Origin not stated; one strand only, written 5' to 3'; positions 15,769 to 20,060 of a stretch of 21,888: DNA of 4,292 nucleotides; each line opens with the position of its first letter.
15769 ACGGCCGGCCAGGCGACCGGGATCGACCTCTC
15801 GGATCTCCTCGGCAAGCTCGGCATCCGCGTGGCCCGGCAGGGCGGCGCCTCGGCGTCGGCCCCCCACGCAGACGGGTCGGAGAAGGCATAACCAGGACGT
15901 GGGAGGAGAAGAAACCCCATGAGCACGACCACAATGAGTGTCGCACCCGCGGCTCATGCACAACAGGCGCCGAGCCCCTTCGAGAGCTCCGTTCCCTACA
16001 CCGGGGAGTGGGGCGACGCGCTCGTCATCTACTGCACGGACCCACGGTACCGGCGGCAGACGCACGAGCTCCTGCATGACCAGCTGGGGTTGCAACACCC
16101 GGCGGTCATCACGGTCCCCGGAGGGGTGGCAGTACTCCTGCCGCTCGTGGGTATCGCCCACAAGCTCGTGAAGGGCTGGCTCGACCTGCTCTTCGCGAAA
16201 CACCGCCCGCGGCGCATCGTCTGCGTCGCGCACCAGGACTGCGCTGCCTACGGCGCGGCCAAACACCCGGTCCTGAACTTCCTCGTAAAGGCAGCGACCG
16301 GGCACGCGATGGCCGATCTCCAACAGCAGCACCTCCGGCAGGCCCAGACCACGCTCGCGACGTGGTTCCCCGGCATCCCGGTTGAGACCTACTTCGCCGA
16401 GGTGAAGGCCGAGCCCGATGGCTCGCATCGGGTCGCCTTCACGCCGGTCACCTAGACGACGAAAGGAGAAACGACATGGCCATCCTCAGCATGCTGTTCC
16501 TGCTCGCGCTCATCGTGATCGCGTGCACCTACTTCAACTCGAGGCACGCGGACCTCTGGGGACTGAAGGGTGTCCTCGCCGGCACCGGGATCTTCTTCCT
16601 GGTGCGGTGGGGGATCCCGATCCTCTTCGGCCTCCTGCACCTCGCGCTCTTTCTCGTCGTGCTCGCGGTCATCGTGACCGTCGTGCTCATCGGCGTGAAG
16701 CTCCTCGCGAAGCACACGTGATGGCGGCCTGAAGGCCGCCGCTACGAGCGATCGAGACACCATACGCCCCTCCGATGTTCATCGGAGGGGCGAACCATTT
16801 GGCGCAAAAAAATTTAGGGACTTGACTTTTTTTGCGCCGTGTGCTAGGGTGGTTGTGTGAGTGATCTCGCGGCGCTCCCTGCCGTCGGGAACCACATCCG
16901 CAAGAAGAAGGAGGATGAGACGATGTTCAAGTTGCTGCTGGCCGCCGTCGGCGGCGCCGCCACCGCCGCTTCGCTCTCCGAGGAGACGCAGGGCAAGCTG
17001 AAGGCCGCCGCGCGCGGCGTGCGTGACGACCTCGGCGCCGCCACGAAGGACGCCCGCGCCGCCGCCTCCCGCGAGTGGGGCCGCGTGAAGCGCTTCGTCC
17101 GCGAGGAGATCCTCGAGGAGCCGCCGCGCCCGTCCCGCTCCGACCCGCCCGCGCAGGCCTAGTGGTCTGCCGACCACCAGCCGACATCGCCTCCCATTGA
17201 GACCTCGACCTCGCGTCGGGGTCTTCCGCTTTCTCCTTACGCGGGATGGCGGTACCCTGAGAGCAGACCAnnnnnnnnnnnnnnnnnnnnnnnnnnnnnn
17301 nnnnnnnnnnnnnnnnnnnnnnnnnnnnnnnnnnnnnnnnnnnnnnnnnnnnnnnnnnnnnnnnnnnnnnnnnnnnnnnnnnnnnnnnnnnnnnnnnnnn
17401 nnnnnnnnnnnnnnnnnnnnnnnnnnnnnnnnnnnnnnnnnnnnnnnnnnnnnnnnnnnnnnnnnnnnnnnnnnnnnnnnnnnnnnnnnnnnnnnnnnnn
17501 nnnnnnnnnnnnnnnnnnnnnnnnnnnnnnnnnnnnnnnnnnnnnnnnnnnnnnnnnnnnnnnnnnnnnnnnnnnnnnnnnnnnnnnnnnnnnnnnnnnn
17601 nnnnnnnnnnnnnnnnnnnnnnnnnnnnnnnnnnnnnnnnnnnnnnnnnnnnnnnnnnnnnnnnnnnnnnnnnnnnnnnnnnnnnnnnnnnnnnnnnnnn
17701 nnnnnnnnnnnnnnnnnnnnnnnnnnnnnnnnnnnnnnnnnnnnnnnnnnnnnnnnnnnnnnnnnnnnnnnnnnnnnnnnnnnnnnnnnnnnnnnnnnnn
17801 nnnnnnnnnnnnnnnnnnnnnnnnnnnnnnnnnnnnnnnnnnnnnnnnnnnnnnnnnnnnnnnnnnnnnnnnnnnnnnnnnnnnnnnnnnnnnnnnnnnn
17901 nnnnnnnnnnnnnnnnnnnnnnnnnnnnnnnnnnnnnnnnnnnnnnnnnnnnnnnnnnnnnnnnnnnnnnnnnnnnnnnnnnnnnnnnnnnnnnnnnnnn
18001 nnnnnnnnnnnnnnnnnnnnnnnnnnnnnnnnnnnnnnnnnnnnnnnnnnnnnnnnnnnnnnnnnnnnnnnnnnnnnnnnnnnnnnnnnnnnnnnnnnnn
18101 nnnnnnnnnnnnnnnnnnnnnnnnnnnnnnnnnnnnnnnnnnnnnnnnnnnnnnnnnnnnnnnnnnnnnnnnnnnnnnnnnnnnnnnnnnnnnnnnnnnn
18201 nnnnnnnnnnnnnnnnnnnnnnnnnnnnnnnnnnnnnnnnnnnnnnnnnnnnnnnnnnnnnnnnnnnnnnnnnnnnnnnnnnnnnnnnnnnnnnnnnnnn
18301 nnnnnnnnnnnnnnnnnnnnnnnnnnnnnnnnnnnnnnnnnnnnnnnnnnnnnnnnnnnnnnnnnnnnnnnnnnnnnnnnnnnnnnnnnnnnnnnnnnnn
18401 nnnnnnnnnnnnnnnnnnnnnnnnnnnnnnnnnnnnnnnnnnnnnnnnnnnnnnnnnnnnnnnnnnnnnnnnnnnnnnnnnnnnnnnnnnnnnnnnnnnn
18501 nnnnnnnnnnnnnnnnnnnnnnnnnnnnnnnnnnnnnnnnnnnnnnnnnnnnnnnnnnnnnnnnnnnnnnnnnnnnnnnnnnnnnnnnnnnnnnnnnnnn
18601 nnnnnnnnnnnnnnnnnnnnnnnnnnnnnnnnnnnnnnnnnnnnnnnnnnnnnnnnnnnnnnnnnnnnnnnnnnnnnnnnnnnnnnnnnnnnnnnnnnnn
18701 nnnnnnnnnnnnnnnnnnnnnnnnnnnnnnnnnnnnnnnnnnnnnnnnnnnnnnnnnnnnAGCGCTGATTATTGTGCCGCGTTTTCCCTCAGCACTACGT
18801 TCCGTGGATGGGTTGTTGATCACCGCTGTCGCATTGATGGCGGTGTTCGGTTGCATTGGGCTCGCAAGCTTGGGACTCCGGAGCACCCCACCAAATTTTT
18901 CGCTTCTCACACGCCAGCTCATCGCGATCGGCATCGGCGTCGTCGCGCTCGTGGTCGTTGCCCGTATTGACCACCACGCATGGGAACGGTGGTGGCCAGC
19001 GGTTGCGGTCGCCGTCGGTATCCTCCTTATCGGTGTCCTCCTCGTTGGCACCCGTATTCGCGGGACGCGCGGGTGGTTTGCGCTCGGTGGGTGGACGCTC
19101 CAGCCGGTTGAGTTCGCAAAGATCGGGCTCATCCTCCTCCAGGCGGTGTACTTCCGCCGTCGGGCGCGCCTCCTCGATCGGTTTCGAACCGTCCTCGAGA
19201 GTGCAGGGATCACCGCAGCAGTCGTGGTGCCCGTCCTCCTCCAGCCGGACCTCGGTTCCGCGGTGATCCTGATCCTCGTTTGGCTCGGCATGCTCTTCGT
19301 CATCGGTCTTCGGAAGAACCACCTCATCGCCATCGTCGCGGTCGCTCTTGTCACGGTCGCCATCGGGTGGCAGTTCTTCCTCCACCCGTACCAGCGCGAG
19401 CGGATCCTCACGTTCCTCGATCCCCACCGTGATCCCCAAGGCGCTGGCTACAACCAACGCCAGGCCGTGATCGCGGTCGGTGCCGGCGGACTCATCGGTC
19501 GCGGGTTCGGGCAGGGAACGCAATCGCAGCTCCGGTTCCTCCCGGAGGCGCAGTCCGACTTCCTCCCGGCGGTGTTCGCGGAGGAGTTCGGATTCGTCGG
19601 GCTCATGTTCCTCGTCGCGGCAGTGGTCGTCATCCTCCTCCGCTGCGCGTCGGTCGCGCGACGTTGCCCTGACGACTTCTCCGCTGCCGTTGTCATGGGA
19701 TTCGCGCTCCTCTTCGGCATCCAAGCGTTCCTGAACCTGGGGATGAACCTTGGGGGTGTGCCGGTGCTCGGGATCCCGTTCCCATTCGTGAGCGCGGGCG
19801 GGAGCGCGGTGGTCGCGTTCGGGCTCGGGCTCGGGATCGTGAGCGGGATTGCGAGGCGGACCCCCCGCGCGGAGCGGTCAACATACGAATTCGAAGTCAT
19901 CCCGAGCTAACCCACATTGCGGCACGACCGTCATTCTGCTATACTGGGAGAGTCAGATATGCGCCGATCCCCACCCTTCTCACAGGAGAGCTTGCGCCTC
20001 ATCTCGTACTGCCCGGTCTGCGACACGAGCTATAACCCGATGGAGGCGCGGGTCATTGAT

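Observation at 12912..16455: NfeD-flotillin operon bracketed by two paralogous beta-carbonic-anhydrase-like proteins, one intact-motif and one degenerate and membrane-anchored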

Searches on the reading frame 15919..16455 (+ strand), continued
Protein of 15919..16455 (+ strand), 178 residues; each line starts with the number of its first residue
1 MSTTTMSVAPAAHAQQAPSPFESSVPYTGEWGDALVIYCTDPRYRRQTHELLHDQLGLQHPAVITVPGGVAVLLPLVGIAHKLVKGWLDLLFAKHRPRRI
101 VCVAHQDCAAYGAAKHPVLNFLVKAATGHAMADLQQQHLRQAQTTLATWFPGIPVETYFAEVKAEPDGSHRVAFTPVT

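Call 82: fold_search(model_id=the predicted structure, library=pdb)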
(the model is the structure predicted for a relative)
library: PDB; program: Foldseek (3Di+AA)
matches with E <= 10: 1077; with E <= 0.001: 28
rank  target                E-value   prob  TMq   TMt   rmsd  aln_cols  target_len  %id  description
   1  1g5c_A                2.3e-05  1.00  0.43  0.45   8.6       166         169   14  CRYSTAL STRUCTURE OF THE 'CAB' TYPE BETA CLASS CARBONIC ANHYDRASE FROM METHANOBACTERIUM THERMOAUTOTROPHICUM (released 2001-04-04)
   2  7coj_D                9.4e-05  1.00  0.46  0.40   6.1       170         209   15  Crystal structure of the b-carbonic anhydrase CafA of the fungal pathogen Aspergillus fumigatus (released 2020-10-14)
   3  1ekj_D                1.0e-04  1.00  0.49  0.42   6.0       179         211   17  THE X-RAY CRYSTALLOGRAPHIC STRUCTURE OF BETA CARBONIC ANHYDRASE FROM THE C3 DICOT PISUM SATIVUM (released 2000-06-07)
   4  2a5v_D                1.1e-04  1.00  0.47  0.41   6.1       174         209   16  Crystal structure of M. tuberculosis beta carbonic anhydrase, Rv3588c, tetrameric form (released 2005-09-20)
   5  7coj_B                1.1e-04  1.00  0.46  0.40   6.1       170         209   15  Crystal structure of the b-carbonic anhydrase CafA of the fungal pathogen Aspergillus fumigatus (released 2020-10-14)
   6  1ekj_A                1.3e-04  1.00  0.48  0.42   6.2       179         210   15  THE X-RAY CRYSTALLOGRAPHIC STRUCTURE OF BETA CARBONIC ANHYDRASE FROM THE C3 DICOT PISUM SATIVUM (released 2000-06-07)
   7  1ekj_C                1.3e-04  1.00  0.47  0.40   6.7       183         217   16  THE X-RAY CRYSTALLOGRAPHIC STRUCTURE OF BETA CARBONIC ANHYDRASE FROM THE C3 DICOT PISUM SATIVUM (released 2000-06-07)
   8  1ekj_E                1.4e-04  1.00  0.49  0.42   5.9       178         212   15  THE X-RAY CRYSTALLOGRAPHIC STRUCTURE OF BETA CARBONIC ANHYDRASE FROM THE C3 DICOT PISUM SATIVUM (released 2000-06-07)
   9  2a5v_C                1.5e-04  1.00  0.48  0.43   6.1       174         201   17  Crystal structure of M. tuberculosis beta carbonic anhydrase, Rv3588c, tetrameric form (released 2005-09-20)
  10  1ym3                  1.5e-04  1.00  0.47  0.44   6.2       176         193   16  Crystal Structure of carbonic anhydrase RV3588c from Mycobacterium tuberculosis (released 2005-03-08)
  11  2a5v_A                1.7e-04  1.00  0.49  0.43   6.0       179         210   17  Crystal structure of M. tuberculosis beta carbonic anhydrase, Rv3588c, tetrameric form (released 2005-09-20)
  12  7coi_A                1.8e-04  1.00  0.46  0.41   6.1       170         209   15  Crystal structure of the b-carbonic anhydrase CafA of the fungal pathogen Aspergillus fumigatus (released 2020-10-14)
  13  6gwu_D                1.9e-04  1.00  0.50  0.45   5.8       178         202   15  Carbonic anhydrase CaNce103p from Candida albicans (released 2018-11-07)
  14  2w3n_C                2.0e-04  1.00  0.44  0.36   7.0       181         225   12  Structure and inhibition of the CO2-sensing carbonic anhydrase Can2 from the pathogenic fungus Cryptococcus neoformans (released 2008-12-30)
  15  2a5v_B                2.2e-04  1.00  0.47  0.41   6.0       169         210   17  Crystal structure of M. tuberculosis beta carbonic anhydrase, Rv3588c, tetrameric form (released 2005-09-20)
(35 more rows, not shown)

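Call 96: find_encoding_contigs(protein=P0045, flank=5000, max_places=2)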
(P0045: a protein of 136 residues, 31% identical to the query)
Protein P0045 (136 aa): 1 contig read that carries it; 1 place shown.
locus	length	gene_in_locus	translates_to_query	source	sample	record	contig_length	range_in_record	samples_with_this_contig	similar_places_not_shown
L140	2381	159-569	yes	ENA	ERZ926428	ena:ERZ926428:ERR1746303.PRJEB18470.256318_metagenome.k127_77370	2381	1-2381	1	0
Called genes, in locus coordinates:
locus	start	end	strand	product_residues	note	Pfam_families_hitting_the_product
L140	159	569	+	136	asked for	PF20393:Pro_CA_2 (weak)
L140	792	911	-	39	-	-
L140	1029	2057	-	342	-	PF02403:Seryl_tRNA_N, PF00587:tRNA-synt_2b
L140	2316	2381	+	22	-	?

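Call 97: find_encoding_contigs(protein=P0006, flank=5000, max_places=2)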
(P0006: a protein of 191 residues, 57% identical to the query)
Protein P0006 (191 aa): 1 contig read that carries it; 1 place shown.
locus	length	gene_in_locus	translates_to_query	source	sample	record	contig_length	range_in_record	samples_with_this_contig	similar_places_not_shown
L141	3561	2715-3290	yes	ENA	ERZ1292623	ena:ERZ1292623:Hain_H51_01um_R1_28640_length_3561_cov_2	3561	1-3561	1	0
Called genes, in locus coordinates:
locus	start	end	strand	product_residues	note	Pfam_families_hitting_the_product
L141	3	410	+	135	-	?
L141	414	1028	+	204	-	-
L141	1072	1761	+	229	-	-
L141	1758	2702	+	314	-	-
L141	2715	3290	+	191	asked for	PF20393:Pro_CA_2 (weak)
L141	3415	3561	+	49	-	?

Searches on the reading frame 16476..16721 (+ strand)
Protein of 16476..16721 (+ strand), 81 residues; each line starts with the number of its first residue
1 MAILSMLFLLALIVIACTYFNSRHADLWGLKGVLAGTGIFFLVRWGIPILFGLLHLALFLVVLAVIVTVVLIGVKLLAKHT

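Call 4: search_protein_families(library=pfam, proteins=[window:16476-16721:+], max_evalue=1)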
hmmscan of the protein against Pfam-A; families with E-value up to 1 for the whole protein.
window:16476-16721:+ (81 aa): 1 family
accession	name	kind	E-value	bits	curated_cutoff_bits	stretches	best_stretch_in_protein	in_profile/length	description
PF14055.11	NVEALA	-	0.38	10.9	27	1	3-23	3-23/62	NVEALA protein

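Call 5: search_protein_families(library=ncbifam, proteins=[window:16476-16721:+], max_evalue=1)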
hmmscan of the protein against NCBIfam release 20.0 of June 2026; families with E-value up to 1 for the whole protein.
window:16476-16721:+ (81 aa): 1 family
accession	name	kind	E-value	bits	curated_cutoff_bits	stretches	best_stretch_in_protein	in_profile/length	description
NF045889.1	ICE_Mbov_0396_TM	equivalog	0.084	12.3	70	1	1-65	59-125/306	Mbov_0396 family ICE element transmembrane protein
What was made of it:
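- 16476..16721 (+): Small hydrophobic ORF (81 aa), 20 nt after B, with its own AGGAG site. It probably belongs to the transcript in this organism but is not a conserved cassette member. No family hit (calls 4, 5).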

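Call 52: search_protein_families(library=padloc, proteins=[window:16476-16721:+], max_evalue=0.1)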
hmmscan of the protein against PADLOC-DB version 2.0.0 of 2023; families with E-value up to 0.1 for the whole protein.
window:16476-16721:+ (81 aa): 0 families

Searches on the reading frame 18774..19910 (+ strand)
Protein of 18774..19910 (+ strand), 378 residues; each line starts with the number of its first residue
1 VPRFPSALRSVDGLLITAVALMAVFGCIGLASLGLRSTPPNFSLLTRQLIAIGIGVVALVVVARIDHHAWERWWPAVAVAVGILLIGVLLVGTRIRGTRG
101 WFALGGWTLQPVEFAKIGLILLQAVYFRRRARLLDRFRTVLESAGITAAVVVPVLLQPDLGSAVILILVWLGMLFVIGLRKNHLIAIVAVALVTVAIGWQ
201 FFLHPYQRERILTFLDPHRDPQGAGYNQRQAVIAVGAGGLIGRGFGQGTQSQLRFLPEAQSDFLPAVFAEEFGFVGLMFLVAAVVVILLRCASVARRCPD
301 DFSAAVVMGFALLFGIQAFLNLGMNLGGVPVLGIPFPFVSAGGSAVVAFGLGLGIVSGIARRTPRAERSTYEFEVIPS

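Call 55: search_protein_families(library=pfam, proteins=[window:18774-19910:+], max_evalue=0.001)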
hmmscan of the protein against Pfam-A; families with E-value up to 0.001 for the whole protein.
window:18774-19910:+ (378 aa): 1 family
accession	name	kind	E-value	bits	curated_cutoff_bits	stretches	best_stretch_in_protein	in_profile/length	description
PF01098.24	FTSW_RODA_SPOVE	-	1e-87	294.9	26.4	1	15-362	4-353/356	Cell cycle protein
